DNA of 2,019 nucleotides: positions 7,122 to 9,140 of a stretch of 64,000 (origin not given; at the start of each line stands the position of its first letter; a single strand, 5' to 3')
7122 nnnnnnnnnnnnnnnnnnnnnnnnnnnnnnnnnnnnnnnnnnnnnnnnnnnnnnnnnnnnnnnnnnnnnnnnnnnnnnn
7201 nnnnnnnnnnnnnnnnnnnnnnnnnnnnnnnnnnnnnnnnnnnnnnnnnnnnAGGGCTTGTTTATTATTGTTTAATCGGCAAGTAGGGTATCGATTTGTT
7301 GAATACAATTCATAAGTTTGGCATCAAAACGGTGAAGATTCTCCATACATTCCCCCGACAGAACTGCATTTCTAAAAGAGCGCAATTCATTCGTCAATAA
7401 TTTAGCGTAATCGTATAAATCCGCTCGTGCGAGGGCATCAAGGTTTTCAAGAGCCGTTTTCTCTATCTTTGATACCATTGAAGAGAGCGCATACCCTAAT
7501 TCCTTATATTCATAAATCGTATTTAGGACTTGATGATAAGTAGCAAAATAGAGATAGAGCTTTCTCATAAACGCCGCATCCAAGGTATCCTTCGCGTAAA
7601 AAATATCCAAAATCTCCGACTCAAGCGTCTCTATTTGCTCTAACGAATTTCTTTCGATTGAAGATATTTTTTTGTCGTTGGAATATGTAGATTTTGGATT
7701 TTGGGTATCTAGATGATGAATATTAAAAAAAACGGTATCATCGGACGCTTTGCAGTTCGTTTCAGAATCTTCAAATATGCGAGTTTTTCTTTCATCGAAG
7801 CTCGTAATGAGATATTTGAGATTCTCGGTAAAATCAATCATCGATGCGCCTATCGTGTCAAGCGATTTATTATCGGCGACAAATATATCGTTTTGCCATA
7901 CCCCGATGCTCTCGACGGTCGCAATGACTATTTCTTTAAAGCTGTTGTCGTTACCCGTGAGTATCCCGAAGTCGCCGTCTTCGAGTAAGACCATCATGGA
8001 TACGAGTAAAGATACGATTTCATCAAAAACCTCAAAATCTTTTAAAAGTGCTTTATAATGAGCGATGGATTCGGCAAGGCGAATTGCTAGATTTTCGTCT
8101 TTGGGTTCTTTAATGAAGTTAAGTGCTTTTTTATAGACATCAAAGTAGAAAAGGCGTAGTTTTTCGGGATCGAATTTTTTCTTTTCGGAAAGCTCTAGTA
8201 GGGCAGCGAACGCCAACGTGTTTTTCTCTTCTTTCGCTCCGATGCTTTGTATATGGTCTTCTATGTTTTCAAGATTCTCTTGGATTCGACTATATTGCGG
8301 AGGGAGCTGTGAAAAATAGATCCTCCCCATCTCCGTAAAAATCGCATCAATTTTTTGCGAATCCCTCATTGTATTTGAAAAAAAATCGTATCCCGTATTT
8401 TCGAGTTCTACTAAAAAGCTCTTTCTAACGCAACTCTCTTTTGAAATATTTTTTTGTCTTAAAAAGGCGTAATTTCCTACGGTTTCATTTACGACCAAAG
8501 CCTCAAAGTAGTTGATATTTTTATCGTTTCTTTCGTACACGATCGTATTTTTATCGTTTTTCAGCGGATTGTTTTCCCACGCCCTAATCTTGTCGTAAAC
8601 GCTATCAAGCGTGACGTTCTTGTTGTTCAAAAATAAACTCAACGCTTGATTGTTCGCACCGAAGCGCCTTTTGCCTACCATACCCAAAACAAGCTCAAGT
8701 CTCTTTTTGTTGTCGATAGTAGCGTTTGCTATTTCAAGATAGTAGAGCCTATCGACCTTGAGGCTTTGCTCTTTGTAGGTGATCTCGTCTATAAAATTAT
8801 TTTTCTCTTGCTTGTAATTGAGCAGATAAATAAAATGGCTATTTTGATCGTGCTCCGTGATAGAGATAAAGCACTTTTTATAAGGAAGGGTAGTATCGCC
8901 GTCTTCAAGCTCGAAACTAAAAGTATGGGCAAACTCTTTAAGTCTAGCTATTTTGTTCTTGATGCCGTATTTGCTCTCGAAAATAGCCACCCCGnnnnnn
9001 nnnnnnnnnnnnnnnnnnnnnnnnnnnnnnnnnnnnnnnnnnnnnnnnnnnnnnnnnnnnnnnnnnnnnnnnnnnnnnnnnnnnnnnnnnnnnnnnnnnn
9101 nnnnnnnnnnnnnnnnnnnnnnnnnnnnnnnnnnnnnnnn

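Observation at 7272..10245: Two-gene module: EAL-HDOD protein translationally coupled to a 572-aa protein of unknown fold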

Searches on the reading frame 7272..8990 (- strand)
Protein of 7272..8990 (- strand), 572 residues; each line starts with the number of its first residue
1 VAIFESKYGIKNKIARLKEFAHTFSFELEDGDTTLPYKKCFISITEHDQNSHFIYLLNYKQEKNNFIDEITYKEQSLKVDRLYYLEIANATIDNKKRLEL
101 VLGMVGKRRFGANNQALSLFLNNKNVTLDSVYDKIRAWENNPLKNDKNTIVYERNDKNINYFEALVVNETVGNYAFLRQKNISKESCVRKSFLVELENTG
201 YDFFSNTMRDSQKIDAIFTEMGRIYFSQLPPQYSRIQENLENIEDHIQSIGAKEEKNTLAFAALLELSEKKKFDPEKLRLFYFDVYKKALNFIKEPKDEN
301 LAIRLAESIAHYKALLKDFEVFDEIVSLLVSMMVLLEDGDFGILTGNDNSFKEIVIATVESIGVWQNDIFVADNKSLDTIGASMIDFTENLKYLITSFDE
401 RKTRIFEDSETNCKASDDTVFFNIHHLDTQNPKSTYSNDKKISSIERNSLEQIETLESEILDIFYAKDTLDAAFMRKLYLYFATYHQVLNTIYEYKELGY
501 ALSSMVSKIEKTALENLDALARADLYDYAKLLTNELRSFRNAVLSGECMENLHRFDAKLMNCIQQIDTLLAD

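Call 3: search_protein_families(library=pfam, proteins=[window:7272-8990:-], max_evalue=1)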
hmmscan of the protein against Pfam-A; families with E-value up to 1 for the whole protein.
window:7272-8990:- (572 aa): 2 families
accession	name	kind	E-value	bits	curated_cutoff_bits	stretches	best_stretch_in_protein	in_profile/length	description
PF06925.17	MGDG_synth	-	0.057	13.9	25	1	451-520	15-84/169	Monogalactosyldiacylglycerol (MGDG) synthase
PF14261.11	DUF4351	-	0.43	11.1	25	0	442-463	20-49/59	Domain of unknown function (DUF4351)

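Call 4: search_protein_families(library=ncbifam, proteins=[window:7272-8990:-], max_evalue=1)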
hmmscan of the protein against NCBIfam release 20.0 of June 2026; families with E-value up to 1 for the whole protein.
window:7272-8990:- (572 aa): 0 families

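Call 5: find_homologous_proteins(query=window:7272-8990:-, max_evalue=0.001)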
Query window:7272-8990:- (572 aa): 3 proteins with E <= 0.001 among 8000 candidates.
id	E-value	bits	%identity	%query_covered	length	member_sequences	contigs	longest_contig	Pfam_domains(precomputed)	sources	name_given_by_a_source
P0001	0.0e+0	1252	100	100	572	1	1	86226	-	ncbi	-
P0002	3.2e-119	417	42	99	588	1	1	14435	-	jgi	-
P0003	3.9e-37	147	26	97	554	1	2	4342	-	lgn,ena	-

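Call 6: search_solved_structures(query=window:7272-8990:-, max_evalue=10)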
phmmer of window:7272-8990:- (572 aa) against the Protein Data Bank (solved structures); distinct sequences matched with E-value up to 10: 1.
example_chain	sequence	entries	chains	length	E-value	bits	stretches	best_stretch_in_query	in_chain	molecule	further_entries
8vea_A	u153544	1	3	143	0.66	12.1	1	240-355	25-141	Designed helical oligomer sg266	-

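Call 7: find_encoding_contigs(protein=P0002, flank=10000)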
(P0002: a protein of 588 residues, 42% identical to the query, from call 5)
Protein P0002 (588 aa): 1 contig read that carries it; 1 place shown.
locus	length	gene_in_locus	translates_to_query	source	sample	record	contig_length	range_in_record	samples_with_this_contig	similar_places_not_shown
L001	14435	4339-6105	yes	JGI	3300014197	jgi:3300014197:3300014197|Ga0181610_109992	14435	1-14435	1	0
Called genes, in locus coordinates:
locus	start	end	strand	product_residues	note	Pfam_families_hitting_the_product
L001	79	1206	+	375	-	PF00990:GGDEF, PF07238:PilZ (weak)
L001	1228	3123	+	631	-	PF00072:Response_reg, PF00989:PAS, PF12860:PAS_7 (weak), PF13426:PAS_9, PF08447:PAS_3, PF08448:PAS_4, PF13426:PAS_9, PF02518:HATPase_c, +2 more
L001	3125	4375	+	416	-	PF08668:HDOD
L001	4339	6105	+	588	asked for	-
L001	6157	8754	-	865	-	PF00512:HisKA, PF02518:HATPase_c, PF00072:Response_reg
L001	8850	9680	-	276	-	PF13531:SBP_bac_11, PF01547:SBP_bac_1 (weak)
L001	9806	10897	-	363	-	PF00072:Response_reg, PF13487:HD_5, PF01966:HD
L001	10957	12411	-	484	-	-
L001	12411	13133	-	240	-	PF00027:cNMP_binding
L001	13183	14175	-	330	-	PF20903:SPL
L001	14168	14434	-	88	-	?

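Call 8: find_encoding_contigs(protein=P0003, flank=10000)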
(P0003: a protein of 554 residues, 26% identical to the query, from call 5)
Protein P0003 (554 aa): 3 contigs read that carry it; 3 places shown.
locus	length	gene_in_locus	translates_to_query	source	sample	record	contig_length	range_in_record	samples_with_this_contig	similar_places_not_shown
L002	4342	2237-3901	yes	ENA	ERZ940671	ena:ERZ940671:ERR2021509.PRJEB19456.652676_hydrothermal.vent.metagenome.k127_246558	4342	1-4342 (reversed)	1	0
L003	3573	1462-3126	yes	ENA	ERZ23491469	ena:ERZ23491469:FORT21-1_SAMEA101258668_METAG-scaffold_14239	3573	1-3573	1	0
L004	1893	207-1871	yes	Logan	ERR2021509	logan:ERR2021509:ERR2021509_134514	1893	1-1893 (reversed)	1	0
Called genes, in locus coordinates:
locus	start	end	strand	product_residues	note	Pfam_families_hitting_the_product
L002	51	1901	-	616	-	PF07715:Plug, PF00593:TonB_dep_Rec_b-barrel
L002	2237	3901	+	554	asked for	-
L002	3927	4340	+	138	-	?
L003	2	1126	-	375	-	?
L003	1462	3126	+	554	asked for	-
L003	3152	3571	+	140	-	?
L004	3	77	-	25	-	?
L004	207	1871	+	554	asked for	-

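Call 9: find_encoding_contigs(protein=P0001, flank=10000)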
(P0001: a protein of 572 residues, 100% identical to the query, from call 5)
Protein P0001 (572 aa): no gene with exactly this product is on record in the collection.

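Call 19: search_protein_families(library=pfam, proteins=[L001:3125-4372:+, P0002, P0003], max_evalue=1)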
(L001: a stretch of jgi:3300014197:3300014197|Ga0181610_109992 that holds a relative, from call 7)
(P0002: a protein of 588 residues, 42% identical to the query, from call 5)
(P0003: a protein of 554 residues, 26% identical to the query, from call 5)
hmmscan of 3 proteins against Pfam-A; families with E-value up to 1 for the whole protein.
L001:3125-4372:+ (416 aa): 5 families
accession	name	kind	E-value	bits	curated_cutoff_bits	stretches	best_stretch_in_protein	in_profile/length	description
PF08668.18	HDOD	-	8.7e-08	32.3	22.9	1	224-335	17-133/196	HDOD domain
PF00563.25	EAL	-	0.00022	21.1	31.3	1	106-200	137-235/236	EAL domain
PF17171.9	GST_C_6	-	0.077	13.2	28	1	310-335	3-29/64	Glutathione S-transferase, C-terminal domain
PF00636.31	Ribonuclease_3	-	0.092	14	27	1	267-322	2-60/102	Ribonuclease III domain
PF25566.1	RIMB1_N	-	0.65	10.3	28.5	1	151-181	35-65/129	RIMB1-like, N-terminal domain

P0002 (588 aa): 0 families

P0003 (554 aa): 0 families

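Call 23: predict_structure(alignment_id=A1)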
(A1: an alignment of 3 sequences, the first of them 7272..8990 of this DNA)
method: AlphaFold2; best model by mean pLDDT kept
length: 572 residues; sequences in the alignment: 3
mean_pLDDT: 50.6   pTM: 0.37
mean pLDDT of the five models: 50.6, 50.4, 49.9, 47.1, 44.1
residues with pLDDT >= 90: 0; 70-90: 48; 50-70: 288; < 50: 236
segments of 3 or more residues with pLDDT < 50: 1-21, 30-35, 46-51, 112-118, 182-188, 230-233, 246-280, 318-327, 363-386, 404-450, 485-508, 542-572
pLDDT, mean of each block of 10 residues (from residue 1): 27 29 52 50 51 58 56 56 58 67 70 46 57 66 57 61 72 71 44 65 69 79 64 48 48 29 31 46 55 60 60 53 48 53 54 55 47 37 46 53 42 24 24 25 34 54 53 58 48 37 48 56 55 53 40 37 47 44
secondary structure, 60 per line:
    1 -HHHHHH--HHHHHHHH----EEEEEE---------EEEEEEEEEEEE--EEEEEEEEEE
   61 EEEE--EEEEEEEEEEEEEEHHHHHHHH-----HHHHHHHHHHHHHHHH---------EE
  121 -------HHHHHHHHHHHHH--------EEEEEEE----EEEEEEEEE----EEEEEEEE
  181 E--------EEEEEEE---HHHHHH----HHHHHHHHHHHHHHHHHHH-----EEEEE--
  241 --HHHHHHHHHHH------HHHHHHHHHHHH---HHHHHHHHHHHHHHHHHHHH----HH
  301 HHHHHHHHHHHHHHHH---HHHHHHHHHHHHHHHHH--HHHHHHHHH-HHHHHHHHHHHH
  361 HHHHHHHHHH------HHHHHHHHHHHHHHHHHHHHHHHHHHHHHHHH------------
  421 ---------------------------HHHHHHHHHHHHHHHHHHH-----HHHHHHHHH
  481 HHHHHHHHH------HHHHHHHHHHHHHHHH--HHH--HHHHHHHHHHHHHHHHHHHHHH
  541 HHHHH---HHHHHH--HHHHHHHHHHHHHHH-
elements in order: H2-7 H10-17 E22-27 E37-48 E51-64 E67-80 H81-88 H94-109 H128-140 E149-155 E160-168 E173-181 E190-196 H200-205 H210-228 E234-238 H243-253 H260-271 H275-294 H299-316 H320-336 H339-347 H349-370 H377-408 H448-466 H472-489 H496-511 H519-545 H549-554 H557-571

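Call 24: search_protein_representatives(alignment_id=A1)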
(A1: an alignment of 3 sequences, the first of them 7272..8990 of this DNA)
Query: 3 sequences, 579 profile positions. Proteins with E-value up to 0.001 (for the whole library): 645; up to 1e-10: 302; up to 1e-30: 30. The best 150 are listed.
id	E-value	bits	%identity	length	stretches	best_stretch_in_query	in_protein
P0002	8.7e-289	975.5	-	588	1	1-579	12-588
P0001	3.9e-288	973.4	-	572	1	1-569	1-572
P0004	2.9e-254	861.6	-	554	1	16-579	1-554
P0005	7.6e-153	526.7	-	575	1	3-571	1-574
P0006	2.6e-122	425.9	-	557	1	16-579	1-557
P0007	1.8e-121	423.1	-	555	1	16-579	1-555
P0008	9.5e-119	414.1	-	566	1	16-579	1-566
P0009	8.5e-116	404.4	-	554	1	16-579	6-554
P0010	1.4e-114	400.3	-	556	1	16-579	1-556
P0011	1.4e-108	380.6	-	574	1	7-571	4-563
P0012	3.5e-100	352.8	-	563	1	16-566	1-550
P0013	8.6e-98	344.9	-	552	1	20-569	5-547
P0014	5.3e-94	332.4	-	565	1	10-579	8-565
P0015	2.1e-87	310.6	-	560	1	21-579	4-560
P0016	4.3e-86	306.3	-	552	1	18-569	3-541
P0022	4.9e-58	213.6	-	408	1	4-391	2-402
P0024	8.2e-56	206.3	-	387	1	9-392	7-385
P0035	7.7e-27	110.6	-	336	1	423-577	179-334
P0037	1.7e-26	109.5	-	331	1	423-579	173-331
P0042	1.9e-25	106.0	-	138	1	447-579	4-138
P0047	3.3e-24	101.9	-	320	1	422-578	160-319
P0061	2.2e-21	92.6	-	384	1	394-572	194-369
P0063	2.6e-21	92.4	-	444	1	399-579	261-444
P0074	3.8e-20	88.5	-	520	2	403-579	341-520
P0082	5.0e-19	84.8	-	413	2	404-579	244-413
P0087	2.4e-18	82.6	-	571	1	415-579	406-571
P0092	8.3e-18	80.8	-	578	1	418-579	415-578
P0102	6.0e-17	78.0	-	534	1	309-575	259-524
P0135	1.0e-14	70.6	-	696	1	428-573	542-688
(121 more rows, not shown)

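Call 25: search_protein_families(library=pfam, proteins=[P0035, P0037, P0047, P0063, P0074, P0087, P0092, P0135, P0061, P0102], max_evalue=0.01)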
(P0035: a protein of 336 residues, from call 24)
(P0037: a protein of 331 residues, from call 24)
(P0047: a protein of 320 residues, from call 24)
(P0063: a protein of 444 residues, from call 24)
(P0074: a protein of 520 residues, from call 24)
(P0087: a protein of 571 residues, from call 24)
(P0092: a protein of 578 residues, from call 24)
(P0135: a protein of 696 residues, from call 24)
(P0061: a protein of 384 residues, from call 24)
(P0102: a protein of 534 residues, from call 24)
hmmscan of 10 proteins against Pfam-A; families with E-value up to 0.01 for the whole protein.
P0035 (336 aa): 1 family
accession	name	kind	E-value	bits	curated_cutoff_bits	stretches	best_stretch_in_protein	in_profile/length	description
PF11563.14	Protoglobin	-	0.00011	22.6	25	1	25-137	27-133/158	Protoglobin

P0037 (331 aa): 1 family
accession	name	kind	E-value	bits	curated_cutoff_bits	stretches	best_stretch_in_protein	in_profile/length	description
PF11563.14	Protoglobin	-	0.00051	20.5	25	1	21-121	29-130/158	Protoglobin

P0047 (320 aa): 0 families

P0063 (444 aa): 1 family
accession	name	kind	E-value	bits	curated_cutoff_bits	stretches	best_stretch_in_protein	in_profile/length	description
PF00072.30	Response_reg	-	1.5e-25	89.9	30.2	1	4-113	1-109/111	Response regulator receiver domain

P0074 (520 aa): 0 families

P0087 (571 aa): 0 families

P0092 (578 aa): 0 families

P0135 (696 aa): 1 family
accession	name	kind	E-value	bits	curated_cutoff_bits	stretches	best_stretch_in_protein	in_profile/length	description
PF00072.30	Response_reg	-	8.6e-28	97.2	30.2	2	20-124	2-106/111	Response regulator receiver domain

P0061 (384 aa): 1 family
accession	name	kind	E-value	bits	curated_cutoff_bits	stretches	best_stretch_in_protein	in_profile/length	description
PF00072.30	Response_reg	-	6.4e-20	71.8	30.2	1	16-130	1-109/111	Response regulator receiver domain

P0102 (534 aa): 0 families

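Call 32: find_related_loci(query=A3, collection=genome_contigs, flank=6000)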
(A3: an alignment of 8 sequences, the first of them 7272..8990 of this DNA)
Query A3 (572 aa) in genome_contigs; peptide patterns used: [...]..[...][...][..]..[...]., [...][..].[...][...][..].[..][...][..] (x = any residue, [..] = any of these).
138 stretches matched a pattern; 11 encode a relative of the query (tblastn E <= 1e-3); 11 distinct loci.
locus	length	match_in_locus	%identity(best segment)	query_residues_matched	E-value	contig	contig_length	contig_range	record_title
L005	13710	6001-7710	38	3-570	3e-128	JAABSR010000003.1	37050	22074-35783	MAG: Campylobacterales bacterium isolate S15.Bin067 Scaffold_3, whole genome shotgun sequence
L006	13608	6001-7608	27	21-572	3e-37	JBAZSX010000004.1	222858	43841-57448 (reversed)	MAG: Sulfurimonas sp. isolate SO_2017_GW1_186 NODE_444_length_222858_cov_6.775770_OW334_2017, whole genome shotgun seque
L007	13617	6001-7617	26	21-572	1e-35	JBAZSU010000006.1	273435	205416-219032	MAG: Sulfurimonas sp. isolate SO_2017_GW1_182 NODE_322_length_273435_cov_11.338907_OW334_2017, whole genome shotgun sequ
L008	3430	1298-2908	26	21-572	3e-35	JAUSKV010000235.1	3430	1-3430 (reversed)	MAG: Sulfurimonas sp. isolate E14_metabat.bin.8_sub E14_k141_594061, whole genome shotgun sequence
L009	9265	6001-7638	27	17-570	2e-40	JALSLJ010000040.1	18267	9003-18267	MAG: Sulfurimonas sp. isolate 355-202_metabat2_scaf2bin.012 355-202_scaffold_2072_c1, whole genome shotgun sequence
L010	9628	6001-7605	24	22-572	2e-23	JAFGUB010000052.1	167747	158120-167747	MAG: Campylobacterales bacterium isolate ZodW_maxbin.095 k87_20674840, whole genome shotgun sequence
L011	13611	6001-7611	25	21-572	3e-36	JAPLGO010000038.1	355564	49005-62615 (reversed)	MAG: Campylobacterales bacterium isolate LacPavin_0419_WC90_MAG_36_25 LacPavin_0419_WC90_scaffold_215018, whole genome s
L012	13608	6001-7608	27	21-572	5e-36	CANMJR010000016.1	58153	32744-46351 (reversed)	MAG: Helicobacteraceae bacterium isolate ZH-15may19-122 genome assembly, contig: ZH-15May19-c828, whole genome shotgun s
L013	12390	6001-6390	25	441-570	6e-13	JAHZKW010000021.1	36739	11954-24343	MAG: Epsilonproteobacteria bacterium isolate O_S4.2_bin.7 k141_197141, whole genome shotgun sequence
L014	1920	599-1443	33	57-571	3e-10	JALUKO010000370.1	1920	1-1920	MAG: Helicobacteraceae bacterium isolate S144_metabat2_scaf2bin.139 S144_NODE_84871_length_1920_cov_2.069716, whole geno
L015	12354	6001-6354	24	453-570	7e-8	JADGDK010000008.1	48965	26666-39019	MAG: Campylobacterales bacterium isolate BB8 NODE_8_length_48965_cov_7.758673, whole genome shotgun sequence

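Call 34: search_protein_families(library=pfam, proteins=[L005:4747-5997:+, L006:5131-5787:+, L006:7648-8238:+, L011:4864-5835:+, L009:4970-5911:+, L009:7687-8133:-, L010:5048-5845:+, L010:3499-5136:+, L006:8316-9104:+, L005:7728-8747:-], max_evalue=0.001)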
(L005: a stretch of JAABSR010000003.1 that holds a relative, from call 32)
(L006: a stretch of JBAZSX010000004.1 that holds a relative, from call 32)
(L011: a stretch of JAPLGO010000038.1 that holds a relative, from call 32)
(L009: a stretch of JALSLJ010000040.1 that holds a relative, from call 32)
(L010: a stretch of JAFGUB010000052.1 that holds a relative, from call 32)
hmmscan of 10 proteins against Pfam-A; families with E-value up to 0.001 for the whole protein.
L005:4747-5997:+ (417 aa): 2 families
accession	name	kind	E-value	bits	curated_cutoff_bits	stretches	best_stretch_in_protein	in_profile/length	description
PF00563.25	EAL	-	2e-08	34.3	31.3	1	77-200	102-236/236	EAL domain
PF08668.18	HDOD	-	2e-07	31.1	22.9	1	223-330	17-129/196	HDOD domain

L006:5131-5787:+ (219 aa): 2 families
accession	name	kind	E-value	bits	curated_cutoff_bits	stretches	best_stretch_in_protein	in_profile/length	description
PF13305.11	TetR_C_33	-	5.1e-11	43.6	26.8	1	92-192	5-102/103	Tetracyclin repressor-like, C-terminal domain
PF00440.29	TetR_N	-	5e-09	36.2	24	1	18-59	4-45/47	Bacterial regulatory proteins, tetR family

L006:7648-8238:+ (197 aa): 2 families
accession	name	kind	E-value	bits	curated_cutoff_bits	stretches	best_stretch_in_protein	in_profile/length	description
PF13640.12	2OG-FeII_Oxy_3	-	4.2e-25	89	27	1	103-193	2-98/98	2OG-Fe(II) oxygenase superfamily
PF13661.12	2OG-FeII_Oxy_4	-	9.1e-16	58.6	27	1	104-193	3-98/98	2OG-Fe(II) oxygenase superfamily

L011:4864-5835:+ (324 aa): 3 families
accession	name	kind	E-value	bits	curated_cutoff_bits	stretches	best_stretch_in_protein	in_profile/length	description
PF01592.21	NifU_N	-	1.8e-40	138.4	22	1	14-148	1-122/127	NifU-like N terminal domain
PF01106.22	NifU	-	1.2e-17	64.2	27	1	252-321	1-66/67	NifU-like domain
PF04324.20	Fer2_BFD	-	1.1e-11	45.3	26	1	159-201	1-42/50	BFD-like [2Fe-2S] binding domain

L009:4970-5911:+ (314 aa): 16 families
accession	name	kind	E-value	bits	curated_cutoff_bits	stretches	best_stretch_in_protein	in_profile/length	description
PF24814.1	WD40_Prp19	-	9.4e-12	45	320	1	246-312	9-76/281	Prp19 WD40 domain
PF24817.1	WD40_WDHD1_1st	-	3.6e-10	40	109.9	1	168-313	10-156/291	WDHD1 first WD40 domain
PF24807.1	WD40_CDC20-Fz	-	9e-10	38.8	200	1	104-235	32-166/292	CDC20/Fizzy WD40 domain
PF23414.1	Beta-prop_EML_2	-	2.3e-09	37.4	90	1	217-311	11-106/266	Echinoderm microtubule-associated protein second beta-propeller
PF25173.1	Beta-prop_WDR3_1st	-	2.8e-09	37.4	154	1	144-313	10-183/184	WDR3 first beta-propeller domain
PF24782.2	WD40_MABP1-WDR62_2nd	-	4.3e-09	36.2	290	1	212-314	233-341/341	MABP1/WDR62 second WD40 domain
PF25174.1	Beta-prop_THOC3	-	7.7e-09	35.4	305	1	204-307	47-150/272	THOC3 beta-propeller domain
PF25172.1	Beta-prop_WDR3_2nd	-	1.5e-07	31.4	140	0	168-308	44-197/293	WDR3 second beta-propeller domain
PF24796.1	WDR55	-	3.5e-07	30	200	0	89-206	64-178/296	WDR55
PF23761.1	Beta-prop_DCAF4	-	1e-06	28.3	27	1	161-228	227-297/353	DDB1- and CUL4-associated factor 4 beta-propeller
PF23775.1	Beta-prop_RIG_2nd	-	1.2e-06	28.6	80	1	159-242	34-115/278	RIG second beta-propeller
PF25171.1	Beta-prop_WDR36-Utp21_1st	-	3.9e-06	26.9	80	1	32-228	68-260/266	WDR36/Utp21 first beta-propeller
PF24805.1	EIF3I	-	1.6e-05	24.7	200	1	85-237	115-262/324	EIF3I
PF00400.38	WD40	-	2.3e-05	25.2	27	0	279-312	4-38/39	WD domain, G-beta repeat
PF25391.1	WD40_Gbeta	-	3.2e-05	23.5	150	0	128-226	149-247/340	G protein beta WD-40 repeat protein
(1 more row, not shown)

L009:7687-8133:- (149 aa): 1 family
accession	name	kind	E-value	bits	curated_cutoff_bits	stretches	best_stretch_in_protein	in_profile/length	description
PF02639.20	DUF188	-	2e-46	157.3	24.3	1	18-147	1-130/130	Uncharacterized BCR, YaiI/YqxD family COG1671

L010:5048-5845:+ (266 aa): 11 families
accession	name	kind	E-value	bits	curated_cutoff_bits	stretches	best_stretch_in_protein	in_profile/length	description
PF13085.11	Fer2_3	-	4.9e-22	78.4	27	1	35-127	3-105/107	2Fe-2S iron-sulfur cluster binding domain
PF13183.11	Fer4_8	-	1.4e-12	48.4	27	1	158-229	3-68/68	4Fe-4S dicluster domain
PF13187.11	Fer4_9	-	8.2e-10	39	27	2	197-228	19-50/52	4Fe-4S dicluster domain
PF12838.12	Fer4_7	-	1.4e-08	35.5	27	1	160-229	2-52/52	4Fe-4S dicluster domain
PF13484.11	Fer4_16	-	6.3e-08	33.7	30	1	160-228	2-66/66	4Fe-4S double cluster binding domain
PF13237.11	Fer4_10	-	6.7e-08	32.8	25.5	1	158-226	7-53/53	4Fe-4S dicluster domain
PF13746.11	Fer4_18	-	1.5e-07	32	27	0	196-230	42-76/114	4Fe-4S dicluster domain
PF00037.32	Fer4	-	2.4e-07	30.7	21.1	1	158-175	6-23/24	4Fe-4S binding domain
PF00111.32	Fer2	-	6.7e-06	26.4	21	1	47-105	8-61/77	2Fe-2S iron-sulfur cluster binding domain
PF13534.11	Fer4_17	-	8.5e-06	26.7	22.2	1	160-229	2-60/61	4Fe-4S dicluster domain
PF14697.11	Fer4_21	-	4.4e-05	24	35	0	122-172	3-53/59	4Fe-4S dicluster domain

L010:3499-5136:+ (546 aa): 6 families
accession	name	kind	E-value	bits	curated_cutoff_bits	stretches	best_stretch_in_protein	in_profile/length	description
PF00890.30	FAD_binding_2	-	1.2e-97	328.2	20.4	1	13-379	1-414/414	FAD binding domain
PF02910.25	Succ_DH_flav_C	-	6.8e-26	91.2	20.8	1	433-535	1-103/130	Fumarate reductase flavoprotein C-term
PF03486.20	HI0933_like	-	5.6e-12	46.1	50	1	13-365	2-221/244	HI0933-like protein Rossmann domain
PF01266.30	DAO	-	6.5e-12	46.1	27.9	1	13-205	1-208/353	FAD dependent oxidoreductase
PF07992.20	Pyr_redox_2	-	1.6e-08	34.8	26.1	1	13-135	2-58/291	Pyridine nucleotide-disulphide oxidoreductase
PF01946.23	Thi4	-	0.00057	19.6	26.2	0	12-57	18-62/235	Thi4 family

L006:8316-9104:+ (263 aa): 2 families
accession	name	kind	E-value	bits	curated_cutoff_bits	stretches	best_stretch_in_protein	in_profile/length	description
PF03459.23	TOBE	-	4.2e-27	94.6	22.3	2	127-187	2-62/64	TOBE domain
PF00126.33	HTH_1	-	1.3e-06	28.7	26.6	1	24-82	4-57/60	Bacterial regulatory helix-turn-helix protein, lysR family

L005:7728-8747:- (340 aa): 2 families
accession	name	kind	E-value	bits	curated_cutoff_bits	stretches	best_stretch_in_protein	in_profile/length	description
PF01168.26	Ala_racemase_N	-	1.5e-35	123.4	24.1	1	8-212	3-218/220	Alanine racemase, N-terminal domain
PF00842.27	Ala_racemase_C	-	1.5e-11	44.4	25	1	228-337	2-126/127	Alanine racemase, C-terminal domain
